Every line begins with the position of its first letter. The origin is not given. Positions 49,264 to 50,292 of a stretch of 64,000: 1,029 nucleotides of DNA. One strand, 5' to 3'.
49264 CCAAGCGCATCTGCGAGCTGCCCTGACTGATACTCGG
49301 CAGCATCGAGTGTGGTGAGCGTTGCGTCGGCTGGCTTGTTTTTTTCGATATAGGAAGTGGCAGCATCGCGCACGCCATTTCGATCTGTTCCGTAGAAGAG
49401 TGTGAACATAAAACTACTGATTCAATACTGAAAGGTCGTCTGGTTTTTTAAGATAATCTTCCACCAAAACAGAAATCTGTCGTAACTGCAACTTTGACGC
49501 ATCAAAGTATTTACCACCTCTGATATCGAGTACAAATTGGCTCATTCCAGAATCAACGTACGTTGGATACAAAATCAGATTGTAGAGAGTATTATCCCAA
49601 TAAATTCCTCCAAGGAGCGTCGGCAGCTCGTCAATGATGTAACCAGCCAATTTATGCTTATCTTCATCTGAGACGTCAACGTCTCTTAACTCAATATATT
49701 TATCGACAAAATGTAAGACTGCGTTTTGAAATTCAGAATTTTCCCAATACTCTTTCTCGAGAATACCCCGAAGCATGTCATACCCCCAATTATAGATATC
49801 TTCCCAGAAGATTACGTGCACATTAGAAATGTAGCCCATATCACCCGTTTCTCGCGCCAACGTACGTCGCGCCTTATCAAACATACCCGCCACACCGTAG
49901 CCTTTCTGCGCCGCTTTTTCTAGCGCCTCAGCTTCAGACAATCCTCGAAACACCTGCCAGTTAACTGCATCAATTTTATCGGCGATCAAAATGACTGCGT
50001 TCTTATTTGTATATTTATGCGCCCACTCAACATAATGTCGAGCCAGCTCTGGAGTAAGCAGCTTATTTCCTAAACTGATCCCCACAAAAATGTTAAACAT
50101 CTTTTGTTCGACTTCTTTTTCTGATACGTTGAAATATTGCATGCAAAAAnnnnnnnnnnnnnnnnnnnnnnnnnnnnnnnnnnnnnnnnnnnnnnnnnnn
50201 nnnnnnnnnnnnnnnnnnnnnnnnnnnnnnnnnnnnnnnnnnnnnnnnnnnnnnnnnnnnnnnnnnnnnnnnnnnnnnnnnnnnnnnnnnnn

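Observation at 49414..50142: tRNA-dependent cyclodipeptide synthase homolog embedded between polA and holA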

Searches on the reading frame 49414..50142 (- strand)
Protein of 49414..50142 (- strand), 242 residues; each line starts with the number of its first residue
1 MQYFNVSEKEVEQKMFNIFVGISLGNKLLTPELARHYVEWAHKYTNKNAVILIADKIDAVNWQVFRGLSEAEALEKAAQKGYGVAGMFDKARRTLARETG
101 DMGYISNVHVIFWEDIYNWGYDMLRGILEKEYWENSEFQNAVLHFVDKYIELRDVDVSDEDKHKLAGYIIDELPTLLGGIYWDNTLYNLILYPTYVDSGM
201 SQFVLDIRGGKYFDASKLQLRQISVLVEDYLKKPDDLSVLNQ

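Call 3: search_protein_families(library=pfam, proteins=[window:49414-50142:-], max_evalue=1)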
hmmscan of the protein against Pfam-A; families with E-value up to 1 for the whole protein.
window:49414-50142:- (242 aa): 1 family
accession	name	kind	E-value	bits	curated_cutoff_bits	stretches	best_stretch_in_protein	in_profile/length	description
PF16715.11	CDPS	-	8.8e-08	32.6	27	1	17-178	19-176/220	Cyclodipeptide synthase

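Call 4: search_protein_families(library=ncbifam, proteins=[window:49414-50142:-], max_evalue=1)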
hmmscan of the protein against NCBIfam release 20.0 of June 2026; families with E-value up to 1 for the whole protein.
window:49414-50142:- (242 aa): 4 families
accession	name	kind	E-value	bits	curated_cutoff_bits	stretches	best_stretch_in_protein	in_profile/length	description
TIGR04539.1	tRNA_cyclodipep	subfamily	2.3e-13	50.2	45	1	12-187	14-185/220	tRNA-dependent cyclodipeptide synthase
NF008625.0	PRK11613.1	equivalog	0.056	12.5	455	1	33-92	85-144/282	dihydropteroate synthase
NF033215.1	BlpC_Streptocco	equivalog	0.097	12.5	70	1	172-201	17-46/51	quorum-sensing system pheromone BlpC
NF002988.0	PRK03731.1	equivalog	0.14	11.9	161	1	30-103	23-98/174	shikimate kinase AroL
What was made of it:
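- On Cyclodipeptide synthase family (Pfam PF16715 / TIGR04539): TIGR04539 scores 50.2 bits against a cutoff of 45 (call 4).
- PF16715 and TIGR04539 score above their curated cutoffs (calls 3, 4).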

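Call 5: search_solved_structures(query=window:49414-50142:-, max_evalue=10, show_alignments=3)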
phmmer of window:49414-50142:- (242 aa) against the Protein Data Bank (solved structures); distinct sequences matched with E-value up to 10: 14.
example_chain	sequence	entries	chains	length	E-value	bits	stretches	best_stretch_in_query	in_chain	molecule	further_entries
7qaw_A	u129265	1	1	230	3.6e-16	62.8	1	8-217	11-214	Cyclodipeptide synthase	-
7qaq_A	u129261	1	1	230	3.8e-16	62.7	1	8-217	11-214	Cyclodipeptide synthase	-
7qay_A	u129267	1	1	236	3.9e-16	62.7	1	8-217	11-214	Cyclodipeptide synthase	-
7qat_A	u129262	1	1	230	5.7e-16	62.2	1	8-217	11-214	Cyclodipeptide synthase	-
7qb8_A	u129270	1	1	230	6e-16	62.1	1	8-217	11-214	Cyclodipeptide synthase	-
7qax_A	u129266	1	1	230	1.4e-15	60.9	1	8-217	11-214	Cyclodipeptide synthase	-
7qau_A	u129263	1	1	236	3.1e-15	59.8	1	8-217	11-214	Cyclodipeptide synthase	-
31ee_A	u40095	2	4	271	0.00054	23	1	48-196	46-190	Cyclodipeptide synthase (FoCDPS) | Cyclodipeptide synthase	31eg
6y4b_A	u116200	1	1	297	0.01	18.8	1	49-151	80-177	Cyclodipeptide synthase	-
9i5m_A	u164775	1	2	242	0.026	17.5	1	109-201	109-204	Cyclodipeptide synthase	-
9iam_A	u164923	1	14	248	0.027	17.4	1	109-201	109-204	Cyclodipeptide synthase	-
5mlq_A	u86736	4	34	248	0.027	17.4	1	109-201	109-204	CDPS | Cyclodipeptide synthase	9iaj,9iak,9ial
5ocd_A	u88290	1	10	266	0.11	15.4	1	109-200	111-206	Cyclodipeptide synthase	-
3zm8_A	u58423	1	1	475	0.27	14.1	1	15-77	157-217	GH26 ENDO-BETA-1,4-MANNANASE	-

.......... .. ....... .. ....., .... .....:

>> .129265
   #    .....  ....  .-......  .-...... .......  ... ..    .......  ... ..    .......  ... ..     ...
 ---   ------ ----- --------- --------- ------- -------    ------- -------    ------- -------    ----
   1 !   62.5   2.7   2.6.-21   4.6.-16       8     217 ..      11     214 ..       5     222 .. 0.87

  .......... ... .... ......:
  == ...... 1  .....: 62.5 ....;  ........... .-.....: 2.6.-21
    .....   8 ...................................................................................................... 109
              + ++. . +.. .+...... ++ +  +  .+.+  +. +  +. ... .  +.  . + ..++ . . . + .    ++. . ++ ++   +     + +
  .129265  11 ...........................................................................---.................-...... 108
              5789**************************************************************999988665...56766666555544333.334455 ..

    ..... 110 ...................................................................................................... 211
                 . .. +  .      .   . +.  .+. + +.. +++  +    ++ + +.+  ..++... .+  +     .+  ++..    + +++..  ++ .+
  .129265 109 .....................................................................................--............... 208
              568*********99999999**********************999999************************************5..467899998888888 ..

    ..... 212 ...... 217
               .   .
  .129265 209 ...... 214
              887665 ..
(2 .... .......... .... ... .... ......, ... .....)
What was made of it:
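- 49414..50142 (-): Cyclodipeptide synthase gene (242 aa), XYP subfamily. ParcuCDPS 7qa* matches at E 3.6e-16 (call 5).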

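Call 6: find_homologous_proteins(query=window:49414-50142:-, max_evalue=0.001)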
Query window:49414-50142:- (242 aa): 127 proteins with E <= 0.001 among 988 candidates; the best 120 are listed.
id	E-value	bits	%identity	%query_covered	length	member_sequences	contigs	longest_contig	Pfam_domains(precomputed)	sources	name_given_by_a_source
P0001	7.5e-159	545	100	100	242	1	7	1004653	PF16715.12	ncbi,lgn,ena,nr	ncbi:MAG: tRNA-dependent cyclodipeptide synthase [Candidatus Kaiserbacteria bacterium]|nr:tRNA-depen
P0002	2.4e-138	478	87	100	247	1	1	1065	PF16715.12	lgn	-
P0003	3.0e-137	474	86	100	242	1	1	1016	PF16715.12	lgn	-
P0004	4.7e-135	467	84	100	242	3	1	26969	PF16715.12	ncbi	-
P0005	6.5e-134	463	86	100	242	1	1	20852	PF16715.12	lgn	-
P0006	9.2e-133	459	83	100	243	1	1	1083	PF16715.12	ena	-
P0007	4.2e-132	457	84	100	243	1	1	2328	PF16715.12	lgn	-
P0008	1.6e-131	455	83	100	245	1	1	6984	PF16715.12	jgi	jgi:tRNA-dependent cyclodipeptide synthase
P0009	8.7e-129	446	81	100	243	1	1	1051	PF16715.12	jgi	-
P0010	1.2e-128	446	81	98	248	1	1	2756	PF16715.12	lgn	-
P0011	2.1e-128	445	79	100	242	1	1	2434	PF16715.12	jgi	jgi:tRNA-dependent cyclodipeptide synthase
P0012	1.1e-127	443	80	100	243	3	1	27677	PF16715.12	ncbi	-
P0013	2.3e-127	442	81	98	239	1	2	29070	PF16715.12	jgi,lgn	-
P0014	2.5e-119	415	76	97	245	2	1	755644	PF16715.12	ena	-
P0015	8.0e-119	414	81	94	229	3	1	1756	PF16715.12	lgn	-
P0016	4.3e-118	411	74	100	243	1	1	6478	PF16715.12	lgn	-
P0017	9.3e-118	410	75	97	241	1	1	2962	PF16715.12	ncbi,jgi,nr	ncbi:tRNA-dependent cyclodipeptide synthase [Patescibacteria group bacterium]|jgi:tRNA-dependent cyc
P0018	5.7e-116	404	72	100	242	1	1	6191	PF16715.12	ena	-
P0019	1.0e-114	400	74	97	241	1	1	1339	PF16715.12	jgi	jgi:tRNA-dependent cyclodipeptide synthase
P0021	9.0e-111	387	73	96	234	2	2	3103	PF16715.12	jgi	jgi:hypothetical protein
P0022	3.6e-110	385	69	100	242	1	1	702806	PF16715.12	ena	-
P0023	4.7e-110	385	72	99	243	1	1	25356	PF16715.12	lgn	-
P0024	7.7e-110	384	72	98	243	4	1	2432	PF16715.12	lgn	-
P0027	3.6e-109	382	72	97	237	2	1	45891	PF16715.12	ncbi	-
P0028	4.5e-109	382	73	97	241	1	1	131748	PF16715.12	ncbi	-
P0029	9.7e-109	381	71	98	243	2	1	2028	PF16715.12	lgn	-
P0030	1.8e-108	380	71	99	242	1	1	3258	PF16715.12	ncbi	-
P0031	2.3e-108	380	72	98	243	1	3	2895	PF16715.12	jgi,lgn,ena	-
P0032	3.8e-108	379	69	97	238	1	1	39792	PF16715.12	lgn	-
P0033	4.6e-108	379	70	100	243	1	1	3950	PF16715.12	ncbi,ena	-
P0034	7.3e-108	378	70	97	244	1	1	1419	PF16715.12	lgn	-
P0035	7.3e-108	378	72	97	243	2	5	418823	PF16715.12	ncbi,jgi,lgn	jgi:tRNA-dependent cyclodipeptide synthase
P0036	1.5e-107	377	69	96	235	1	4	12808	PF16715.12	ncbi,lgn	-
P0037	2.0e-107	376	68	100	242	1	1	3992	PF16715.12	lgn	-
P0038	3.4e-107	376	67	100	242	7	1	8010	PF16715.12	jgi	-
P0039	6.6e-107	375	69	99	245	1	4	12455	PF16715.12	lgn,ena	-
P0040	2.5e-106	373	69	95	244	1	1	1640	PF16715.12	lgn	-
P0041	3.7e-106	372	71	97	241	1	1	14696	PF16715.12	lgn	-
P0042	4.3e-106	372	70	98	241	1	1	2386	PF16715.12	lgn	-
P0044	8.8e-106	371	70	97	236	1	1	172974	PF16715.12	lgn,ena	-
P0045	9.7e-106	371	69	98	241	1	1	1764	PF16715.12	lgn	-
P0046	1.0e-105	371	68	99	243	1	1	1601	PF16715.12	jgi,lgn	-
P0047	2.0e-105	370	68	100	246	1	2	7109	PF16715.12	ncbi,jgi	jgi:tRNA-dependent cyclodipeptide synthase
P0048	3.1e-105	369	69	97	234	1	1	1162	PF16715.12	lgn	-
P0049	3.7e-105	369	71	97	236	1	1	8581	PF16715.12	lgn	-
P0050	6.7e-105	368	68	99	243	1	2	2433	PF16715.12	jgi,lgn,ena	-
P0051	1.1e-104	367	66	100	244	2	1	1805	PF16715.12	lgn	-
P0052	1.3e-104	367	71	95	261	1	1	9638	PF16715.12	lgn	-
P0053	2.7e-104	366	69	97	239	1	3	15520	PF16715.12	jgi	jgi:tRNA-dependent cyclodipeptide synthase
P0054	3.7e-104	366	67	99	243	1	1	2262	PF16715.12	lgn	-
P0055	3.7e-104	366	72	96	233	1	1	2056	PF16715.12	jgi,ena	-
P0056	5.2e-104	365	72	96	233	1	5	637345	PF16715.12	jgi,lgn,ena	-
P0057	7.2e-104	365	70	97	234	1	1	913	PF16715.12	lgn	-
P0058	2.4e-103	363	71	95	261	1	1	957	PF16715.12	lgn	-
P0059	2.6e-103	363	68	98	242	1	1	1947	PF16715.12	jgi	-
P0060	3.9e-103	362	67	99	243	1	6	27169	PF16715.12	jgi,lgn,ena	-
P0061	1.0e-102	361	67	99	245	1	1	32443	PF16715.12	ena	-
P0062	1.1e-102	361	68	98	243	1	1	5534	PF16715.12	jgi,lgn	-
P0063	1.2e-102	361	67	98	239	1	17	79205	PF16715.12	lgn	-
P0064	1.4e-102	361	67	98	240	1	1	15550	PF16715.12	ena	-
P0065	1.5e-102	360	69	96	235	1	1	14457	PF16715.12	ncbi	ncbi:MAG: tRNA-dependent cyclodipeptide synthase [Patescibacteria group bacterium]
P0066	3.0e-102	359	64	99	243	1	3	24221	PF16715.12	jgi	-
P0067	3.3e-102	359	68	100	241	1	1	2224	PF16715.12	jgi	jgi:tRNA-dependent cyclodipeptide synthase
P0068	6.5e-102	358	68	100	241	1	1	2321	PF16715.12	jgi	jgi:tRNA-dependent cyclodipeptide synthase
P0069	9.0e-102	358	67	96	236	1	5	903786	PF16715.12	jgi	jgi:tRNA-dependent cyclodipeptide synthase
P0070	9.4e-102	358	66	100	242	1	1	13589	PF16715.12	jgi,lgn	-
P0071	1.7e-101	357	66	98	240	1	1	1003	PF16715.12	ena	-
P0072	2.0e-101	357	66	98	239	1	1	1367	PF16715.12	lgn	-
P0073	2.0e-101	357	66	98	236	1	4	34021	PF16715.12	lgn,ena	-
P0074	2.2e-101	357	68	97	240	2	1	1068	PF16715.12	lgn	-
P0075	2.8e-101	356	66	97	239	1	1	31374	PF16715.12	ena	-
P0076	6.1e-101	355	67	97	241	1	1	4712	PF16715.12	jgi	jgi:tRNA-dependent cyclodipeptide synthase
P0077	4.7e-100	352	65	100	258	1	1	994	PF16715.12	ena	-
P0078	2.1e-99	350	65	97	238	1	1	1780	PF16715.12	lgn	-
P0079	3.7e-99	349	64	98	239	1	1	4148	PF16715.12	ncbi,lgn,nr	ncbi:MAG: tRNA-dependent cyclodipeptide synthase [Candidatus Delongbacteria bacterium]|nr:tRNA-depen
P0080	6.8e-99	348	67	96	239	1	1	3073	PF16715.12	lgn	-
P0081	1.9e-98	347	65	96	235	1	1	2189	PF16715.12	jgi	jgi:tRNA-dependent cyclodipeptide synthase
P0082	3.1e-98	346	66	100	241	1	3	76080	PF16715.12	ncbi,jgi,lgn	-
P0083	6.9e-98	345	64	98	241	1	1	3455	PF16715.12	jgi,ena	-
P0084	1.7e-96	341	65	96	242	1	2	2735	PF16715.12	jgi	jgi:tRNA-dependent cyclodipeptide synthase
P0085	8.1e-96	338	65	97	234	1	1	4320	PF16715.12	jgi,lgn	jgi:tRNA-dependent cyclodipeptide synthase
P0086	1.0e-95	338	63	99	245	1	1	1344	PF16715.12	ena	-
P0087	1.7e-95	337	63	97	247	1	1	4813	PF16715.12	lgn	-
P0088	1.3e-94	334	62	100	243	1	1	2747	PF16715.12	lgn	-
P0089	2.4e-94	334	65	96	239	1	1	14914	PF16715.12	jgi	jgi:tRNA-dependent cyclodipeptide synthase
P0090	6.5e-94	332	63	97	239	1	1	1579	PF16715.12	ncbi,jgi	jgi:tRNA-dependent cyclodipeptide synthase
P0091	8.4e-94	332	65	96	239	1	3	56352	PF16715.12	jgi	jgi:tRNA-dependent cyclodipeptide synthase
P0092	1.5e-93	331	68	90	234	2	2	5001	PF16715.12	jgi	-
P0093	2.8e-93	330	65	96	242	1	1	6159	PF16715.12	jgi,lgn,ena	-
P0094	7.5e-93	329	63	99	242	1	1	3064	PF16715.12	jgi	-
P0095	1.2e-92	328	61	100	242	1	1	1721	PF16715.12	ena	-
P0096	1.6e-91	324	59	100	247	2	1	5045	PF16715.12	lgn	-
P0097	2.8e-91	324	63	96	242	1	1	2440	PF16715.12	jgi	jgi:tRNA-dependent cyclodipeptide synthase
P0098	7.1e-91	322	61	100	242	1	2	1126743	PF16715.12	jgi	jgi:tRNA-dependent cyclodipeptide synthase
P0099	2.8e-90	320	66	91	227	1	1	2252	PF16715.12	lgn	-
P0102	1.8e-66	242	53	97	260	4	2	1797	PF16715.12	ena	-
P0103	6.2e-66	241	53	98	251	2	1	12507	PF16715.12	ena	-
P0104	3.0e-65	238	53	97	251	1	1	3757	PF16715.12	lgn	-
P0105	2.0e-64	236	52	98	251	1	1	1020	PF16715.12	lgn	-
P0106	2.7e-64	235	50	98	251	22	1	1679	PF16715.12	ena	-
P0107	4.3e-63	231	50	98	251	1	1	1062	PF16715.12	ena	-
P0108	2.5e-62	229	50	98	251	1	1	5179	PF16715.12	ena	-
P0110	7.7e-60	221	47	97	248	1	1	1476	PF16715.12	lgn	-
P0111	7.3e-58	214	47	95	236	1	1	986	PF16715.12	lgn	-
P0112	3.4e-53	199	42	96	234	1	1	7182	PF16715.12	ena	-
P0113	4.0e-51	192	42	98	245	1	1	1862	PF16715.12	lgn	-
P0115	2.2e-40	157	41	95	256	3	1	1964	PF16715.12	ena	-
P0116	1.6e-38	151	39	95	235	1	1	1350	PF16715.12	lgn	-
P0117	3.8e-38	150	39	94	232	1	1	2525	PF16715.12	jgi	-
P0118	6.5e-37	146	40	96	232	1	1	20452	PF16715.12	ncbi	-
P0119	2.3e-35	141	36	94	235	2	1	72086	PF16715.12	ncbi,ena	-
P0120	6.4e-33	132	38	89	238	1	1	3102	PF16715.12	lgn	-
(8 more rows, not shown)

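Call 12: find_encoding_contigs(protein=P0098, flank=6000, max_places=2)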
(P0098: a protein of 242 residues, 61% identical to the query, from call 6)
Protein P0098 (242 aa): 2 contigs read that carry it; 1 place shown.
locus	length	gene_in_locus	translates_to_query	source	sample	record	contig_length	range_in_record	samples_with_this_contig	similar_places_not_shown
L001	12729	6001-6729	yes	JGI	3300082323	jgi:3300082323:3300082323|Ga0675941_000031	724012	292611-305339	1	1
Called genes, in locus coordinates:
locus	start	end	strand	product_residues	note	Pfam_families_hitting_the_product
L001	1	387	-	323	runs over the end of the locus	PF02086:MethyltransfD12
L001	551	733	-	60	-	PF04014:MazE_antitoxin (weak)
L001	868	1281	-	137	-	PF10502:Peptidase_S26 (faint), PF00717:Peptidase_S24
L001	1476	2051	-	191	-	PF00574:CLP_protease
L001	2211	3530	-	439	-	PF05697:Trigger_N, PF00254:FKBP_C, PF05698:Trigger_C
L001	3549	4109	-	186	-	PF00719:Pyrophosphatase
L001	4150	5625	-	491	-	PF08529:NusA_N, PF00575:S1, PF13184:KH_NusA_1st, PF26594:KH_NusA_2nd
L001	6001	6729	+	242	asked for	PF16715:CDPS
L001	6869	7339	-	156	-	PF16320:Ribosomal_L12_N, PF00542:Ribosomal_L12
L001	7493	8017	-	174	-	PF00466:Ribosomal_L10, PF27436:RL10_C (weak)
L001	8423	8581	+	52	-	-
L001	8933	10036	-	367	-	PF00226:DnaJ, PF01556:DnaJ_C, PF00684:DnaJ_CXXCXGXG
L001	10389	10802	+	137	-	-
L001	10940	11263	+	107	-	-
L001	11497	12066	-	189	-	-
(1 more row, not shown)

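Call 13: find_encoding_contigs(protein=P0069, flank=6000, max_places=2)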
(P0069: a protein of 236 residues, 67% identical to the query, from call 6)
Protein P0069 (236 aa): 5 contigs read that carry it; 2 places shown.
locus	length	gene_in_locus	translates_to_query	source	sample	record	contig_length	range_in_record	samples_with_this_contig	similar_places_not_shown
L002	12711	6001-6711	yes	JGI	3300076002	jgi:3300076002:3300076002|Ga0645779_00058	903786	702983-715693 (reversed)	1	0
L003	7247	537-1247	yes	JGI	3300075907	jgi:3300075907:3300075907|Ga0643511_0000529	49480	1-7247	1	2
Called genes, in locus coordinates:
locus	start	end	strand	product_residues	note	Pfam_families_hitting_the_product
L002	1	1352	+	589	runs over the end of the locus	PF00963:Cohesin, PF19077:Big_13 (faint)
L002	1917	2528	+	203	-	PF02585:PIG-L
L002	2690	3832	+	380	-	PF20706:GT4-conflict (weak), PF00534:Glycos_transf_1, PF13692:Glyco_trans_1_4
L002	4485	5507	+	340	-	PF01548:DEDD_Tnp_IS110, PF02371:Transposase_20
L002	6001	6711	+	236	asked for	PF16715:CDPS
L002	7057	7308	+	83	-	-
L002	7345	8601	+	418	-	PF09903:DUF2130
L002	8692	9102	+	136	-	-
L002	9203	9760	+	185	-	PF13875:DUF4202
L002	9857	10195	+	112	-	PF01588:tRNA_bind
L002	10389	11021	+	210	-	PF05635:23S_rRNA_IVP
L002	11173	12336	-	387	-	PF06202:GDE_C, PF12899:Glyco_hydro_100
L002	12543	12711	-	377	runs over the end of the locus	PF01637:ATPase_2 (faint), PF13173:AAA_14, PF13635:DUF4143, PF08279:HTH_11 (weak)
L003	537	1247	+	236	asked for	PF16715:CDPS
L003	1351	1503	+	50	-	-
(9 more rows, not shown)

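Call 14: find_encoding_contigs(protein=P0004, flank=6000, max_places=2)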
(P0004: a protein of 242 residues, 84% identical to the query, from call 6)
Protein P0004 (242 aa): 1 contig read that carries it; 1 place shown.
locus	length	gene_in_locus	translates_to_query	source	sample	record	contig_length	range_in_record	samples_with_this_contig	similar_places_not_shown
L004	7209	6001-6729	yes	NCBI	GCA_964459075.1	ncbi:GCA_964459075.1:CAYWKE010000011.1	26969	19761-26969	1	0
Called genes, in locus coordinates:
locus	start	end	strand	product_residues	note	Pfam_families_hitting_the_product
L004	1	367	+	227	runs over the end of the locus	PF01255:Prenyltransf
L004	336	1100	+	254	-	PF00849:PseudoU_synth_2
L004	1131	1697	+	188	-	PF01245:Ribosomal_L19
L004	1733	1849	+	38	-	-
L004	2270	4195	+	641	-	PF08298:AAA_PrkA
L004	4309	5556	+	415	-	PF04285:DUF444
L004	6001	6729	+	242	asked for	PF16715:CDPS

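Call 15: find_encoding_contigs(protein=P0014, flank=6000, max_places=2)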
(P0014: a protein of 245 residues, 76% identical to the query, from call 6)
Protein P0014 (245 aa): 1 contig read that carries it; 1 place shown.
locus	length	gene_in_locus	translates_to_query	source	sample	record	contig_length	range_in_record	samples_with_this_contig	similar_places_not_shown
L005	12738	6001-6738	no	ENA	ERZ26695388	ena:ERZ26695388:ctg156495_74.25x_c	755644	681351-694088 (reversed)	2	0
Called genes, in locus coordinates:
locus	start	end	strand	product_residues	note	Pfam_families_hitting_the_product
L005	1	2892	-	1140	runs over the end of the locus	PF00133:tRNA-synt_1, PF09334:tRNA-synt_1g (faint), PF00300:His_Phos_1, PF00133:tRNA-synt_1, PF08264:Anticodon_1, PF19302:DUF5915 (weak)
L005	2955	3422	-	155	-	PF02452:PemK_toxin (faint)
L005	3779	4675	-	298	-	PF13565:HTH_32 (weak), PF00665:rve (weak), PF13683:rve_3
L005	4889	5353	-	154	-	PF00293:NUDIX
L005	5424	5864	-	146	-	PF10881:DUF2726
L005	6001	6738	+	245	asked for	PF16715:CDPS (weak)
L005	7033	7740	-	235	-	PF12844:HTH_19, PF13560:HTH_31 (weak), PF01381:HTH_3, PF13443:HTH_26, PF13274:SocA_Panacea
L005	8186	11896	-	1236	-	-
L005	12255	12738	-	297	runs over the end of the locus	-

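Call 17: find_related_loci(query=A1, collection=genome_contigs, flank=8000)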
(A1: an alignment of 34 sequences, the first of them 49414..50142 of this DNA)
Query A1 (242 aa) in genome_contigs; peptide patterns used: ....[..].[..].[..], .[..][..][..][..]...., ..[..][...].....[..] (x = any residue, [..] = any of these).
95 stretches matched a pattern; 31 encode a relative of the query (tblastn E <= 1e-3); 30 distinct loci.
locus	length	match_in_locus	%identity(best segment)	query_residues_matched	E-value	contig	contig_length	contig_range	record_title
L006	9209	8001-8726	84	1-242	5e-140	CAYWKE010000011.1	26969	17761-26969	MAG TPA_asm: uncultured Candidatus Saccharibacteria bacterium isolate SRP141376_co3_67 genome assembly, contig: NODE_469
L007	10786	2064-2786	80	1-241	1e-132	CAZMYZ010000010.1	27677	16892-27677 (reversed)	MAG TPA_asm: uncultured Candidatus Saccharibacteria bacterium isolate SRP342105_co1_88 genome assembly, contig: NODE_224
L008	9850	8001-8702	72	1-234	5e-115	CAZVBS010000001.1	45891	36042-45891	MAG TPA_asm: uncultured Candidatus Saccharibacteria bacterium isolate SRP128015_co3_51 genome assembly, contig: NODE_538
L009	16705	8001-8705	73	1-234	2e-114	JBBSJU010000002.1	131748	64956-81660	MAG: Candidatus Paceibacteria bacterium isolate LS4_metabat2.077 LS4_metabat2.077_K_3284052_L_131748_cov_10.8192, whole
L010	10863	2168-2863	69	1-232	5e-113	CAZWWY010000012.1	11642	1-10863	MAG TPA_asm: uncultured Candidatus Saccharibacteria bacterium isolate SRP128015_co1_457 genome assembly, contig: NODE_87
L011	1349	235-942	69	1-236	1e-121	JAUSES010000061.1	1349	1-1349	MAG: bacterium isolate E14_maxbin.225_sub E14_k141_168232, whole genome shotgun sequence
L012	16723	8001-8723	66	1-241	7e-105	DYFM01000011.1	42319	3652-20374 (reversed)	MAG TPA_asm: Candidatus Paceibacter sp. isolate BE2011_3_41_10 Afr_mines_BE2011_321_length_42319_cov_4_169506, whole gen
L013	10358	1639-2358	70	1-240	2e-113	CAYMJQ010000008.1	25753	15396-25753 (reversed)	MAG TPA_asm: uncultured Candidatus Saccharibacteria bacterium isolate SRP329715_co2_189 genome assembly, contig: NODE_38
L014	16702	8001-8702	72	1-234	3e-114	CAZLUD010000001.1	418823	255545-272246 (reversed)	MAG TPA_asm: uncultured Candidatus Saccharibacteria bacterium isolate SRP286056_co2_71 genome assembly, contig: NODE_5_l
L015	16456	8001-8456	69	83-234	6e-68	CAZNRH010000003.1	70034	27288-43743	MAG TPA_asm: uncultured Candidatus Saccharibacteria bacterium isolate SRP128015_co3_412 genome assembly, contig: NODE_18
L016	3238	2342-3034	47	1-231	6e-61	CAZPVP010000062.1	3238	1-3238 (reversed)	MAG TPA_asm: uncultured Gammaproteobacteria bacterium isolate SRP141376_co1_289 genome assembly, contig: NODE_45164_leng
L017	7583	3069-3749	40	3-231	4e-46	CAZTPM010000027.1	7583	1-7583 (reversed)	MAG TPA_asm: Candidatus Woesearchaeota archaeon isolate SRP178699_co2_49 genome assembly, contig: NODE_10901_length_7583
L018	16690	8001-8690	40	1-233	4e-44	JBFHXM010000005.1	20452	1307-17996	MAG: Candidatus Woesearchaeota archaeon isolate Mix_sand09.2021.07.Z.57 k141_3400285_length_20452_cov_8.9929, whole geno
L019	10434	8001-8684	34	1-232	5e-39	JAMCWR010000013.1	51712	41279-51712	MAG: Gammaproteobacteria bacterium isolate FK_Sedi_B_Bin.52 NODE_1626_length_51712_cov_6.3749, whole genome shotgun sequ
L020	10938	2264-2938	36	1-231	4e-39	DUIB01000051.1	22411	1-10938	MAG TPA_asm: Candidatus Woesearchaeota archaeon isolate UBA12459 contig_20508, whole genome shotgun sequence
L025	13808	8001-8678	32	3-232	2e-32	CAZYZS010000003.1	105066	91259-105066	MAG TPA_asm: Candidatus Woesearchaeota archaeon isolate binchicken_co234_229 genome assembly, contig: NODE_30_length_105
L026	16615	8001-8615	31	3-213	8e-32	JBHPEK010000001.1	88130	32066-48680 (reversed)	Patescibacteria group bacterium isolate SAG AM-311-F06 NODE_1_length_88130_cov_32.720772, whole genome shotgun sequence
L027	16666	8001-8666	32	2-230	6e-32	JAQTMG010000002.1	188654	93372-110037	MAG: Patescibacteria group bacterium isolate STA_35 NODE_158_length_188654_cov_4.957608_Sandtown_A, whole genome shotgun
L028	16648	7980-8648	33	4-230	1e-31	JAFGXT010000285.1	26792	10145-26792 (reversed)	MAG: Victivallales bacterium isolate ZodW_Metabat.56 k87_16275402, whole genome shotgun sequence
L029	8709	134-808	32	3-231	1e-32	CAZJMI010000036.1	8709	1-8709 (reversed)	MAG TPA_asm: uncultured Gammaproteobacteria bacterium isolate SRP178699_co1_474 genome assembly, contig: NODE_11392_leng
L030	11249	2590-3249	32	4-230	1e-29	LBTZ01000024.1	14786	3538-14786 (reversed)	MAG: Parcubacteria group bacterium GW2011_GWD2_38_11 US70_C0024, whole genome shotgun sequence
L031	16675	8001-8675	29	3-234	7e-27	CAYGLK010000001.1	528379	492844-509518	MAG TPA_asm: uncultured Candidatus Saccharibacteria bacterium isolate ERP117304_co1_160 genome assembly, contig: NODE_9_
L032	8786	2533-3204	28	3-230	4e-27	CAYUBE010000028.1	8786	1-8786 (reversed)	MAG TPA_asm: uncultured Candidatus Saccharibacteria bacterium isolate binchicken_co3_598 genome assembly, contig: NODE_2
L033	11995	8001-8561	32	2-193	4e-27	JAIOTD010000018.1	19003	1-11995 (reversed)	MAG: archaeon isolate SMBSF61 bin_64_k127_106081, whole genome shotgun sequence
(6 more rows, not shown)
